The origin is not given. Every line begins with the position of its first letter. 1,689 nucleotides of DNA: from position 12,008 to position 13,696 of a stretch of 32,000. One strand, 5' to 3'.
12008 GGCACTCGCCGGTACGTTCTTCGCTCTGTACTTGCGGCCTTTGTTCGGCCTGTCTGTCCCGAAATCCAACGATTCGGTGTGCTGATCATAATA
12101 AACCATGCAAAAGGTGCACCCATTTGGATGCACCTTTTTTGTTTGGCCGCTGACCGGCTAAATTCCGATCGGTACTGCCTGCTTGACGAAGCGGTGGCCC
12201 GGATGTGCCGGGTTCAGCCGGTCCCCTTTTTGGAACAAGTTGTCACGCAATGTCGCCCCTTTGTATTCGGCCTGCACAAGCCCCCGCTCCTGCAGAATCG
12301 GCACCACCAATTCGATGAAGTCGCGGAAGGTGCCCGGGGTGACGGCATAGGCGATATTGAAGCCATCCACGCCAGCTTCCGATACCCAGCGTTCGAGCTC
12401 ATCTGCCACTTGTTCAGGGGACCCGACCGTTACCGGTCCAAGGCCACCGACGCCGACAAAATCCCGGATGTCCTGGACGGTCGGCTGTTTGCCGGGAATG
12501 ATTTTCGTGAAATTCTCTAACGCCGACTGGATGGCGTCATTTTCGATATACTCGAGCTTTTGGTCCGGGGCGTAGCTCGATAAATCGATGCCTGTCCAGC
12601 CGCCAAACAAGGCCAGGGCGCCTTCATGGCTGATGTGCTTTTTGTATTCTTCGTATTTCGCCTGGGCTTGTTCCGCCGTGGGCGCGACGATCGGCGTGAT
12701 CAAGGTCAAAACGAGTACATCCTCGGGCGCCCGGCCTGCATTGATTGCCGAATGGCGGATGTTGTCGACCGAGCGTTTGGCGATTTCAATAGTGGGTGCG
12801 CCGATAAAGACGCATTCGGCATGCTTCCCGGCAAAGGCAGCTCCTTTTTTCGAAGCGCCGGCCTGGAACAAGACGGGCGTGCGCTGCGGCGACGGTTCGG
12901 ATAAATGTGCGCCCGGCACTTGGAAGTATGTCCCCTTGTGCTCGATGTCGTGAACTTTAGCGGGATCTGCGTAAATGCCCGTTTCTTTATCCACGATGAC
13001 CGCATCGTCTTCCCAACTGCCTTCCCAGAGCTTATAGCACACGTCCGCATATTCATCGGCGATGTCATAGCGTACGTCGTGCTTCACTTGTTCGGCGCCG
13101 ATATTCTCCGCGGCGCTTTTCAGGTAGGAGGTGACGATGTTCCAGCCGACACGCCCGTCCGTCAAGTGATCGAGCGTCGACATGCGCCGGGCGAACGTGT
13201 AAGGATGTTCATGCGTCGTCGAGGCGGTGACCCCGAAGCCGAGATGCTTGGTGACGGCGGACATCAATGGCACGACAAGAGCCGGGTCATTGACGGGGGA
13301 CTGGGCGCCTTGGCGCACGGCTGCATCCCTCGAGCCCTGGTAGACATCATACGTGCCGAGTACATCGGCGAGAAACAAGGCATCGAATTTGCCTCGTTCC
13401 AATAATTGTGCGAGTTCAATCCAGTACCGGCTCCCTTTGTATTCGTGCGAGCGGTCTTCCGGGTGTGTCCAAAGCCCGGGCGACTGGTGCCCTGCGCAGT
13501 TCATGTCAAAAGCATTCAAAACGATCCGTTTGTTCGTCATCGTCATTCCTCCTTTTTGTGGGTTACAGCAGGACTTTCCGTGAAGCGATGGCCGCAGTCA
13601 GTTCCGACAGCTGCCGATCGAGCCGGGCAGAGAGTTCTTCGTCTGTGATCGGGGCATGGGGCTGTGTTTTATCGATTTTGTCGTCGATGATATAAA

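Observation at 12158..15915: S-box-controlled operon pairs an AcsA-like ligase with a two-component flavin monooxygenase: candidate uncharacterised organosulfur salvage module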

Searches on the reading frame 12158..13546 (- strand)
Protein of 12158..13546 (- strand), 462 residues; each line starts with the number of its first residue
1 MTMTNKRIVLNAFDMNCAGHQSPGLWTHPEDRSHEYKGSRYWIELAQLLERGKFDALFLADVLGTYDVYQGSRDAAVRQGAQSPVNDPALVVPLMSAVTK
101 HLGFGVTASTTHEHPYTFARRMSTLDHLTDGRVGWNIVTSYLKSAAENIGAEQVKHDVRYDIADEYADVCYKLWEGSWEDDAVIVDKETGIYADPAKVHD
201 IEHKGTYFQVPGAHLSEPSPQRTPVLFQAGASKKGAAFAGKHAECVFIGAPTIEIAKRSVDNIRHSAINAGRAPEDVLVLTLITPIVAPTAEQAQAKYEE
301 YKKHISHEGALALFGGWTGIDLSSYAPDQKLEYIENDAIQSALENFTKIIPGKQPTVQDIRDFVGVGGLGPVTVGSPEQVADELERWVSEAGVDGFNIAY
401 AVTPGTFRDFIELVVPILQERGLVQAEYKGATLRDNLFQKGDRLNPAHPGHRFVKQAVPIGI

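Call 3: search_protein_families(library=pfam, proteins=[window:12158-13546:-])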
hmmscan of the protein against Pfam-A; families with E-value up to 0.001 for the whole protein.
window:12158-13546:- (462 aa): 1 family
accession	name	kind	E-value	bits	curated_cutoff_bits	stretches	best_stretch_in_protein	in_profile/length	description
PF00296.26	Bac_luciferase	-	6.3e-44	151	27.9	1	34-394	16-313/314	Luciferase-like monooxygenase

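Call 4: search_protein_families(library=ncbifam, proteins=[window:12158-13546:-])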
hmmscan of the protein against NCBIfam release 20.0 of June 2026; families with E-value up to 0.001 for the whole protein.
window:12158-13546:- (462 aa): 14 families
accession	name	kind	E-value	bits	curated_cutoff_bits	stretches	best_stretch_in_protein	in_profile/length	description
TIGR03860.1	FMN_nitrolo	subfamily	5.8e-171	568.9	279.7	1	10-436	1-422/422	NtaA/DmoA family FMN-dependent monooxygenase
TIGR04021.1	LLM_DMSO2_sfnG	equivalog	3.3e-19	69.5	382.95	2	98-175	73-150/350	dimethylsulfone monooxygenase SfnG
TIGR03619.1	F420_Rv2161c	subfamily_domain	5.9e-18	65.4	166.9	1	44-301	2-235/247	TIGR03619 family F420-dependent LLM class oxidoreductase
NF001939.1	PRK00719.1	subfamily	1.3e-17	63.7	510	1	85-421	52-349/373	alkanesulfonate monooxygenase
TIGR03565.1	alk_sulf_monoox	equivalog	2.5e-17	63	518.2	1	85-416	52-344/346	FMNH2-dependent alkanesulfonate monooxygenase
TIGR03612.1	RutA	equivalog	3.5e-17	62.9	498.3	2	202-316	161-273/355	pyrimidine utilization protein A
TIGR03560.1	F420_Rv1855c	subfamily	2.5e-09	37.2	231.4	1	82-176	46-141/227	TIGR03560 family F420-dependent LLM class oxidoreductase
TIGR03857.1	F420_MSMEG_2249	hypoth_equivalog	3.5e-06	26.5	218.4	1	201-294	129-223/329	TIGR03857 family LLM class F420-dependent oxidoreductase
TIGR03571.1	lucif_BA3436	subfamily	6e-06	25.7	303.9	1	41-133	32-115/304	TIGR03571 family LLM class oxidoreductase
NF002619.0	PRK02271.1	equivalog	1.1e-05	24.9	276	1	100-296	56-224/329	5,10-methylenetetrahydromethanopterin reductase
TIGR03621.1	F420_MSMEG_2516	subfamily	1.2e-05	24.6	213.15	0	89-247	45-174/295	TIGR03621 family F420-dependent LLM class oxidoreductase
TIGR04465.1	ArgArg_F420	equivalog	0.00032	19.9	470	0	88-176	96-185/364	F420-dependent hydroxymycolic acid dehydrogenase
TIGR04024.1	F420_NP1902A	hypoth_equivalog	0.00046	19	345.4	0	199-296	129-226/330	TIGR04024 family LLM class F420-dependent oxidoreductase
TIGR03885.1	flavin_revert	hypoth_equivalog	0.00066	19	398.7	0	99-195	59-156/315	TIGR03885 family FMN-dependent LLM class oxidoreductase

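Call 23: search_solved_structures(query=window:12158-13546:-, max_evalue=1e-20, show_alignments=1)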
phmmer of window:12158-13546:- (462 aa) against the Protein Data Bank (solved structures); distinct sequences matched with E-value up to 1e-20: 12.
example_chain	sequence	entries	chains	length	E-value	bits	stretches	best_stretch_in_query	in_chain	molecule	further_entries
6ak1_A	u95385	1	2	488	3.2e-161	540.3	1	5-453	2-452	Dimethyl-sulfide monooxygenase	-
3b9n_A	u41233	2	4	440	4.6e-153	513.4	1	5-449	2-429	Alkane monooxygenase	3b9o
6lr1_A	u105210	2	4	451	1.6e-114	386.3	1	7-453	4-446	Hexachlorobenzene oxidative dehalogenase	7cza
5w48_A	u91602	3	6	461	3.7e-98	332.4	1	8-455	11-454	Riboflavin Lyase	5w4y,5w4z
5tlc_A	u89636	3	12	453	2e-83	283.8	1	22-437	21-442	Dibenzothiophene desulfurization enzyme A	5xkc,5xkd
1tvl_A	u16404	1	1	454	3.1e-72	246.9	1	23-437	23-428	protein YTNJ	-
6ask_A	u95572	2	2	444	3.3e-72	246.8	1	25-437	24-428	Putative monooxygenase MoxC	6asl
1yw1_A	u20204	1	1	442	3.3e-72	246.8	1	25-437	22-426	PROTEIN YTNJ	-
3sdo_A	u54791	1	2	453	2.4e-63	217.6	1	87-437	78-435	Nitrilotriacetate monooxygenase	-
7e36_B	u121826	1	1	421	2.2e-57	197.9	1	18-438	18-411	FMN-dependent oxidoreductase (Nitrilotriacetate monooxygenase family)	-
5dqp_A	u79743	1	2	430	1.7e-43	152.1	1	22-437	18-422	EDTA monooxygenase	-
7e36_A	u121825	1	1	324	4e-26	94.9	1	75-280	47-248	Alkanesulfonate monooxygenase SsuD/methylene tetrahydromethanopterin reductase-like flavin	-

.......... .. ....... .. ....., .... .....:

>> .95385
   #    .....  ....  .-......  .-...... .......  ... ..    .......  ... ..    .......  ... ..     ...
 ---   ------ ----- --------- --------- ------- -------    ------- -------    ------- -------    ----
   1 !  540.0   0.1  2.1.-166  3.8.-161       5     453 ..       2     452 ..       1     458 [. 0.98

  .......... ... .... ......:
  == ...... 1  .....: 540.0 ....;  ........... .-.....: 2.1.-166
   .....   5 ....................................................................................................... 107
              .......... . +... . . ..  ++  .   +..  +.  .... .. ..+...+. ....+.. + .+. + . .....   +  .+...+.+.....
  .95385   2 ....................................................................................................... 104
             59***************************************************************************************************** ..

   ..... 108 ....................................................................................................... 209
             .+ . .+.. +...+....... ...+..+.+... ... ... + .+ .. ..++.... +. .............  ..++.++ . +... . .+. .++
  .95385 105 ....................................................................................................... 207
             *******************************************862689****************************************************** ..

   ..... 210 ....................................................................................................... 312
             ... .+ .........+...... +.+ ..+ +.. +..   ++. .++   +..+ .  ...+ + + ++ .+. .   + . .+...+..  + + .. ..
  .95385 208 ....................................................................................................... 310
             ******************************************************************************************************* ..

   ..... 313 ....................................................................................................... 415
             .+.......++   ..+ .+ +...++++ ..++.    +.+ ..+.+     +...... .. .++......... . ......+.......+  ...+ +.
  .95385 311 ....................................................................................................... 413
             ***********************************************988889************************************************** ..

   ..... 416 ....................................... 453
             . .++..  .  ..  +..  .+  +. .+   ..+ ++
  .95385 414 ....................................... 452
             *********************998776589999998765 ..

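Call 24: find_homologous_proteins(query=window:12158-13546:-)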
Query window:12158-13546:- (462 aa): 8000 proteins with E <= 0.001 among 8000 candidates; the best 120 are listed.
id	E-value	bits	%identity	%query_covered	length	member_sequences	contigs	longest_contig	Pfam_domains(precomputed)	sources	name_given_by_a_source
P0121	0.0e+0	1052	99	100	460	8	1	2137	PF00296.27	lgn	-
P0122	1.8e-283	958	90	99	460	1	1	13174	PF00296.27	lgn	-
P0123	7.8e-257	870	82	99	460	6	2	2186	PF00296.27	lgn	-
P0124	1.0e-252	857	81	99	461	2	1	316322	PF00296.27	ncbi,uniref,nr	ncbi:LLM class flavin-dependent oxidoreductase [Planomicrobium chinense]|uniref:LLM class flavin-dep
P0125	1.3e-251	853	80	98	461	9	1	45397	PF00296.27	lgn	-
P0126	2.0e-251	853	80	99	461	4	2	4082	PF00296.27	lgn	-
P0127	9.4e-250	847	79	99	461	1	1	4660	PF00296.27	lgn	-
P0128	1.8e-248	843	80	98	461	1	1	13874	PF00296.27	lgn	-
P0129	1.7e-247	840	79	98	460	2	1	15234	PF00296.27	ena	-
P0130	3.8e-247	838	77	99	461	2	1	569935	PF00296.27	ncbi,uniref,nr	ncbi:LLM class flavin-dependent oxidoreductase [Planococcus shenhongbingii]|uniref:LLM class flavin-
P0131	1.7e-246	836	77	99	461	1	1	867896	PF00296.27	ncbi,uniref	ncbi:LLM class flavin-dependent oxidoreductase [Planococcus sp. 1R117A]|uniref:LLM class flavin-depe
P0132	6.2e-246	834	78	100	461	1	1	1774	PF00296.27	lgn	-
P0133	2.1e-245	833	79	99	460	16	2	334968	PF00296.27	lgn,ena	-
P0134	1.8e-244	830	77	99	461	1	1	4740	PF00296.27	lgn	-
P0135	1.4e-243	827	-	-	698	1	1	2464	PF00296.27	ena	-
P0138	2.1e-239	813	75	99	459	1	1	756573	PF00296.27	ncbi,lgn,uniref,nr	ncbi:LLM class flavin-dependent oxidoreductase [Sediminibacillus halophilus]|uniref:FMN-dependent ox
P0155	1.3e-231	787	73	98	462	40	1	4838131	PF00296.27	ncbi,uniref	ncbi:LLM class flavin-dependent oxidoreductase [Bacillus sp. 1P02SD]|uniref:LLM class flavin-depende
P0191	6.6e-219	745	69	97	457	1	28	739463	PF00296.27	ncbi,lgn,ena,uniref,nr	ncbi:LLM class flavin-dependent oxidoreductase [Oceanobacillus profundus]|uniref:FMN-dependent monoo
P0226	2.9e-213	727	67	98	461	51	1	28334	PF00296.27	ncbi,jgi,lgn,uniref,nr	ncbi:LLM class flavin-dependent oxidoreductase [Bacillus smithii]|uniref:LLM class flavin-dependent 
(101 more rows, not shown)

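Call 25: find_encoding_contigs(protein=P0124, flank=8000, max_places=1)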
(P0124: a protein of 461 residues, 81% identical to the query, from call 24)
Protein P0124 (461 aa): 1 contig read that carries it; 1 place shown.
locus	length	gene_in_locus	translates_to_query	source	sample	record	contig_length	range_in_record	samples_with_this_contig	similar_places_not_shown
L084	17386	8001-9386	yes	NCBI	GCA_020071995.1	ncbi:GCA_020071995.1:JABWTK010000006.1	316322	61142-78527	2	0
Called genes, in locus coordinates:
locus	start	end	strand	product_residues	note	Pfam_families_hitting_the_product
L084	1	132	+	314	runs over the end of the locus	PF19300:BPD_transp_1_N, PF00528:BPD_transp_1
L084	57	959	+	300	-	PF12911:OppC_N (weak), PF00528:BPD_transp_1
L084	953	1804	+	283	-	PF00005:ABC_tran, PF08352:oligo_HPY (faint)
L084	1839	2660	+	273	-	PF00005:ABC_tran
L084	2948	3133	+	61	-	-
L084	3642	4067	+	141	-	-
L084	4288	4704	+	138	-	PF00293:NUDIX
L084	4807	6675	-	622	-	PF00122:E1-E2_ATPase, PF00702:Hydrolase, PF08282:Hydrolase_3 (faint)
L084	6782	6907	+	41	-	-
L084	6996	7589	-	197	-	PF03698:UPF0180, PF12732:YtxH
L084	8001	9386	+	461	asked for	PF00296:Bac_luciferase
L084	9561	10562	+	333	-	PF01551:Peptidase_M23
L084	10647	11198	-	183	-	PF00440:TetR_N (weak), PF14278:TetR_C_8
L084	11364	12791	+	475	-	PF00083:Sugar_tr (weak), PF07690:MFS_1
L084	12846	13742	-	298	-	PF01040:UbiA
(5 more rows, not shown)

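Call 26: find_encoding_contigs(protein=P0130, flank=8000, max_places=1)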
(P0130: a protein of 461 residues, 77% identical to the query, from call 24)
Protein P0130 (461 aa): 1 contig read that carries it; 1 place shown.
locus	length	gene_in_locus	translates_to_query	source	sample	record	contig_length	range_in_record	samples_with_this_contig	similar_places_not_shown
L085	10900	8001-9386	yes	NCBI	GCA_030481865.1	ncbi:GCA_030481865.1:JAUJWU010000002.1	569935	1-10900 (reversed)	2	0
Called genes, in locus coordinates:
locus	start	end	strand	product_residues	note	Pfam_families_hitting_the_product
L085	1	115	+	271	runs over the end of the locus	PF02673:BacA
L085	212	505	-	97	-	-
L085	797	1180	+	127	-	PF03625:DUF302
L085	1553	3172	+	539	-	PF00496:SBP_bac_5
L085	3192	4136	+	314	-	PF19300:BPD_transp_1_N, PF00528:BPD_transp_1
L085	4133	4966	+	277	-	PF12911:OppC_N (weak), PF00528:BPD_transp_1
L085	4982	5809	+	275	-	PF00005:ABC_tran, PF13401:AAA_22 (faint)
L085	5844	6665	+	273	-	PF00005:ABC_tran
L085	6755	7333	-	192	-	PF03698:UPF0180, PF12732:YtxH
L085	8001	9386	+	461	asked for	PF00296:Bac_luciferase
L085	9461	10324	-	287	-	PF13276:HTH_21, PF00665:rve, PF13683:rve_3, PF13333:rve_2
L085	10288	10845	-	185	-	PF01527:HTH_Tnp_1 (weak), PF13518:HTH_28, PF13384:HTH_23 (faint)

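Call 27: find_encoding_contigs(protein=P0138, flank=8000, max_places=1)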
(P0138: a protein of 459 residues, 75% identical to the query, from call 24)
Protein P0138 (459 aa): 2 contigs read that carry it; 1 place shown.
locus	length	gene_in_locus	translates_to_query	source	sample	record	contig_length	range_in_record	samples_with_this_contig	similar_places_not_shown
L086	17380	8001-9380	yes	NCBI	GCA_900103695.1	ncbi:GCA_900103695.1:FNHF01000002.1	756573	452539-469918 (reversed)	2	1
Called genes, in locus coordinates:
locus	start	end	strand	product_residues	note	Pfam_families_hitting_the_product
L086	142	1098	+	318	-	PF03816:LytR_cpsA_psr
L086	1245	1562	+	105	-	-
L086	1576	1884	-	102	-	-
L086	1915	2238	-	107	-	-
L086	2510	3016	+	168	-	-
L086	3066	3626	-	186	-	PF01520:Amidase_3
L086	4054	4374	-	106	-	-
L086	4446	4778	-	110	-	-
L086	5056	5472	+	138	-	-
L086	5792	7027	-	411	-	PF00999:Na_H_Exchanger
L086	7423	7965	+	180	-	PF03358:FMN_red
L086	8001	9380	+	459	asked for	PF00296:Bac_luciferase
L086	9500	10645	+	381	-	PF01053:Cys_Met_Meta_PP, PF06838:Met_gamma_lyase, PF01041:DegT_DnrJ_EryC1 (faint), PF01212:Beta_elim_lyase (weak)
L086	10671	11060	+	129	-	-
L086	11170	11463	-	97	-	PF04892:VanZ-LLP1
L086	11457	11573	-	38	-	-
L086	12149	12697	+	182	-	PF00977:His_biosynth (faint), PF04309:G3P_antiterm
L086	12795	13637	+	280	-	PF00230:MIP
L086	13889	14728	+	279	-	PF00230:MIP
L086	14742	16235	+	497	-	PF00370:FGGY_N, PF02782:FGGY_C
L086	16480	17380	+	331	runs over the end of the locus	PF02733:Dak1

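Call 28: find_encoding_contigs(protein=P0191, flank=8000, max_places=1)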
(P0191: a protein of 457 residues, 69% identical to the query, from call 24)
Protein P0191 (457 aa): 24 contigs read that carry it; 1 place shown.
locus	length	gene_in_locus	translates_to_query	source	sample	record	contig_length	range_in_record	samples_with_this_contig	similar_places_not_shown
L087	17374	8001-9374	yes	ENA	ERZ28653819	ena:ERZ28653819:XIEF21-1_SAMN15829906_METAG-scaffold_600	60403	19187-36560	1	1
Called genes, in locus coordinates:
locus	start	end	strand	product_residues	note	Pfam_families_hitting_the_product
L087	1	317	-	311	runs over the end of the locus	PF04069:OpuAC, PF13379:NMT1_2, PF12974:Phosphonate-bd, PF09084:NMT1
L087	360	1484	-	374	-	PF00296:Bac_luciferase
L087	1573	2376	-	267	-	PF03193:RsgA_GTPase (weak), PF02463:SMC_N (faint), PF00005:ABC_tran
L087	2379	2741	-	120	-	-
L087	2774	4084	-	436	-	PF01053:Cys_Met_Meta_PP, PF01041:DegT_DnrJ_EryC1, PF00155:Aminotran_1_2 (weak), PF00266:Aminotran_5 (weak)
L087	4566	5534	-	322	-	-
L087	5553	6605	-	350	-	PF00296:Bac_luciferase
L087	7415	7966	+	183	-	PF03358:FMN_red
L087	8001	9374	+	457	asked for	PF00296:Bac_luciferase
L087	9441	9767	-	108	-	-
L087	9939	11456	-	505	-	PF03793:PASTA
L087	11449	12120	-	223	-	PF02463:SMC_N (faint), PF13175:AAA_15 (faint), PF00005:ABC_tran, PF13304:AAA_21 (faint)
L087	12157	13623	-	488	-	PF12704:MacB_PCD, PF02687:FtsX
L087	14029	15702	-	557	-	PF00939:Na_sulph_symp, PF03600:CitMHS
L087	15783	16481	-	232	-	PF00072:Response_reg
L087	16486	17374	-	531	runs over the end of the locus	PF17203:sCache_3_2, PF14689:SPOB_a (weak), PF02518:HATPase_c, PF14501:HATPase_c_5 (weak)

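Call 63: find_encoding_contigs(protein=P0226, flank=6000, max_places=1)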
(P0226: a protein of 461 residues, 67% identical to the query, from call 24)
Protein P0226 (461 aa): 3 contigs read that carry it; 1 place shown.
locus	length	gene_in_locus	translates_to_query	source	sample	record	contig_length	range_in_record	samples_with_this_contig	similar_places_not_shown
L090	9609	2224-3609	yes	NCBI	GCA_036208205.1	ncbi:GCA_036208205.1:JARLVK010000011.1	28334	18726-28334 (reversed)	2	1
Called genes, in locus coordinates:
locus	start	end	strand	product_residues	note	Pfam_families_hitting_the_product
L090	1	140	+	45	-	?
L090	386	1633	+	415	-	PF05977:MFS_3, PF07690:MFS_1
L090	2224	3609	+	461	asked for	PF00296:Bac_luciferase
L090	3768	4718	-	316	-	PF00296:Bac_luciferase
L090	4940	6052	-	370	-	PF01171:ATP_bind_3 (weak), PF02540:NAD_synthase (weak), PF02568:ThiI (faint), PF03054:tRNA_Me_trans, PF06508:QueC (faint), PF20259:tRNA_Me_trans_M, PF20258:tRNA_Me_trans_C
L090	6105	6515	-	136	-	PF02082:Rrf2, PF03444:WHD_HrcA (weak)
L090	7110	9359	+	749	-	PF16875:Glyco_hydro_36N, PF02065:Melibiase, PF01055:Glyco_hydro_31_2nd (weak), PF16874:Glyco_hydro_36C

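Call 64: find_encoding_contigs(protein=P0155, flank=6000, max_places=1)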
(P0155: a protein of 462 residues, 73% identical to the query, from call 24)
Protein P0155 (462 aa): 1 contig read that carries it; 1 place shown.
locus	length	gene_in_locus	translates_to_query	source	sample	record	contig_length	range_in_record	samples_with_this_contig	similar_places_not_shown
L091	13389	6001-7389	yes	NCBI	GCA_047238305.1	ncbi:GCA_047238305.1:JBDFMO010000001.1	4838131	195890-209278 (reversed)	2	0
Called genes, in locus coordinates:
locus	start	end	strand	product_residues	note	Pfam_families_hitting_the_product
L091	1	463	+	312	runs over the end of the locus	PF00528:BPD_transp_1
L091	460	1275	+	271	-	PF00528:BPD_transp_1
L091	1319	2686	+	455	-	PF01547:SBP_bac_1, PF13416:SBP_bac_8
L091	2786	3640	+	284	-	PF03009:GDPD, PF13653:GDPD_2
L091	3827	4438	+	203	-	PF02525:Flavodoxin_2, PF03358:FMN_red, PF00258:Flavodoxin_1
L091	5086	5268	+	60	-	PF10055:DUF2292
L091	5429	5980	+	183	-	PF03358:FMN_red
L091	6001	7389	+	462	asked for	PF00296:Bac_luciferase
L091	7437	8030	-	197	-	PF09335:VTT_dom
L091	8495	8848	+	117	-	-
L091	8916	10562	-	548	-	-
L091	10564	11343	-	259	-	PF00005:ABC_tran, PF13304:AAA_21 (weak)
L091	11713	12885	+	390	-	PF00667:FAD_binding_1, PF00175:NAD_binding_1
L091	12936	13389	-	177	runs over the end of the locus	PF04542:Sigma70_r2, PF08281:Sigma70_r4_2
